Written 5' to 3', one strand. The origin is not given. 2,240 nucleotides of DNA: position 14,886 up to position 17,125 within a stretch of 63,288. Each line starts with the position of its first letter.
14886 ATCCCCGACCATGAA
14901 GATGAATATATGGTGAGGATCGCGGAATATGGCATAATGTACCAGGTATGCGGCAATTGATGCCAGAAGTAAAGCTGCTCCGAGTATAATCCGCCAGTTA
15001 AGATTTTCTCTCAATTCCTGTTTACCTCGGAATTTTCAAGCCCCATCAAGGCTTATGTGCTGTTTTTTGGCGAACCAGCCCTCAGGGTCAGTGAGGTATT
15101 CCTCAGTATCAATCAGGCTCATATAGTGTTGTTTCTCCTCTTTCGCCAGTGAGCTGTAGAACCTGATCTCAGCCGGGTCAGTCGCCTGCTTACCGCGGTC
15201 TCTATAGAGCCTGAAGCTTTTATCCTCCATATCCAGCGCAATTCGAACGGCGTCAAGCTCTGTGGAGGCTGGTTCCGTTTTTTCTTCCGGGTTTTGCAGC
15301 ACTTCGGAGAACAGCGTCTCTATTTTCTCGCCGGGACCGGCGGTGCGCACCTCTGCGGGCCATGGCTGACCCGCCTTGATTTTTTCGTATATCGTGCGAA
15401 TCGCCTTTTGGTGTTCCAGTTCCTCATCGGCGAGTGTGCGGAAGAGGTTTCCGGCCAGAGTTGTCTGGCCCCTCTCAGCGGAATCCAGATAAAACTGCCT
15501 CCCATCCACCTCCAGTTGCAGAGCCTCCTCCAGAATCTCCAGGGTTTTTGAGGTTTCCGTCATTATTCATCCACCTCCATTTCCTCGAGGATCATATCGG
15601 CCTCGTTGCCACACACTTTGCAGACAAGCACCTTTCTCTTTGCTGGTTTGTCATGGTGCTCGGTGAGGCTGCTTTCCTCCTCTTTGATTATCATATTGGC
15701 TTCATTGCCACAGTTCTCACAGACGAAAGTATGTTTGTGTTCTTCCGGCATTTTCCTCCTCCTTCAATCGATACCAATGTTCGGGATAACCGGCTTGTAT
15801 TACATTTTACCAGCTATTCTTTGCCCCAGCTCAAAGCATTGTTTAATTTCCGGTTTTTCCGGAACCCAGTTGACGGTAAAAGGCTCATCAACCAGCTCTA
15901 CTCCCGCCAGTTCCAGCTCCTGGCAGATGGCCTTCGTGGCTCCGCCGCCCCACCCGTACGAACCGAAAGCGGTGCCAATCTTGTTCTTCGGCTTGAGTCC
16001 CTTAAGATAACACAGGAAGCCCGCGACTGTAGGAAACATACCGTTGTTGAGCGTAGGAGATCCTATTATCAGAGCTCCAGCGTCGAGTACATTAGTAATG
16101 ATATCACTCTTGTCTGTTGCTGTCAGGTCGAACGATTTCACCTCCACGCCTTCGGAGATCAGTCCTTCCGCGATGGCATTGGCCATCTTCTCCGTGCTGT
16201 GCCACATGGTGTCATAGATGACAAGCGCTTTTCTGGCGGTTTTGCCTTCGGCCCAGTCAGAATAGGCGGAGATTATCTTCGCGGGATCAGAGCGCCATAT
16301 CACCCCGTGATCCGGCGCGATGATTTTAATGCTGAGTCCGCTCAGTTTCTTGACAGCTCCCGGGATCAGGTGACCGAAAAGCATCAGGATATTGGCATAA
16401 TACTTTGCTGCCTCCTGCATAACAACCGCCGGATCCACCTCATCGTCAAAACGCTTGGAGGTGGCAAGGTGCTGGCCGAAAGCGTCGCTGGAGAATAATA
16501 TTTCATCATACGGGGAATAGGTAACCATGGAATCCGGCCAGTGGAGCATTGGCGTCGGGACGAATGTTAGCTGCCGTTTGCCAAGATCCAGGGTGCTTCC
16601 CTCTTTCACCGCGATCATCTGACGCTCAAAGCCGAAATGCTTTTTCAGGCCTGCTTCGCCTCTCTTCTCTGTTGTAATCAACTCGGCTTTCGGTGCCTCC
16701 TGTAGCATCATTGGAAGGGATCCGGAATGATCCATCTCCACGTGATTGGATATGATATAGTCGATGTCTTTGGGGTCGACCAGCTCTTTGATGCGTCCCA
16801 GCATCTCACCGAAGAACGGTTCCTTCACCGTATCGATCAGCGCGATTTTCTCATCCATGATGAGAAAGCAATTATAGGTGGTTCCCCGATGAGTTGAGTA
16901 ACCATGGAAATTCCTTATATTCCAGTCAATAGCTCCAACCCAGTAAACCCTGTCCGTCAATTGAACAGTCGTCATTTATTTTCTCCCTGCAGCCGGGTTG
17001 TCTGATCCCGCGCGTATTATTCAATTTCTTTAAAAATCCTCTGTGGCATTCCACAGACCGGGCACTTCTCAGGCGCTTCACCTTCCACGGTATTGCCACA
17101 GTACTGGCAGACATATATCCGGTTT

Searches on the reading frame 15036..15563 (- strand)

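Call 40: search_protein_families(library=ncbifam, proteins=[window:15036-15563:-], max_evalue=0.001)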
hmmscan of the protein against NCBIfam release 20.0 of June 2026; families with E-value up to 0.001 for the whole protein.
window:15036-15563:- (175 aa): 2 families
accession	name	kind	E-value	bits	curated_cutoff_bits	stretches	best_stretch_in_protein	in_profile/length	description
NF045676.1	FeExpMbfA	equivalog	6.9e-08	32.3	450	0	9-66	98-155/318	iron exporter MbfA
NF009413.0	PRK12775.1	equivalog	1.5e-07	29.7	1895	1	3-154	857-994/1006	putative trifunctional 2-polyprenylphenol hydroxylase/glutamate synthase subunit beta/ferritin domain-containing protein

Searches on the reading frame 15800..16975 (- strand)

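Call 24: search_protein_families(library=pfam, proteins=[window:15800-16975:-])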
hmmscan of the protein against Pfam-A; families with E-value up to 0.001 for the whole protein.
window:15800-16975:- (391 aa): 5 families
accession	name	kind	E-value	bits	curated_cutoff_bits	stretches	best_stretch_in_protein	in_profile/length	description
PF19583.5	ODP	-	6.2e-27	95.2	27.2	1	34-224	3-194/194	ODP family beta lactamase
PF00258.30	Flavodoxin_1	-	7.1e-17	62.3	25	1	252-383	1-142/143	Flavodoxin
PF00753.33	Lactamase_B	-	4.3e-10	40.3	22.7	1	34-170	6-155/196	Metallo-beta-lactamase superfamily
PF12706.13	Lactamase_B_2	-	1.6e-05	25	27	1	46-147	4-114/200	Beta-lactamase superfamily domain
PF02878.22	PGM_PMM_I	-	0.00016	21.8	22.5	1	233-304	25-96/138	Phosphoglucomutase/phosphomannomutase, alpha/beta/alpha domain I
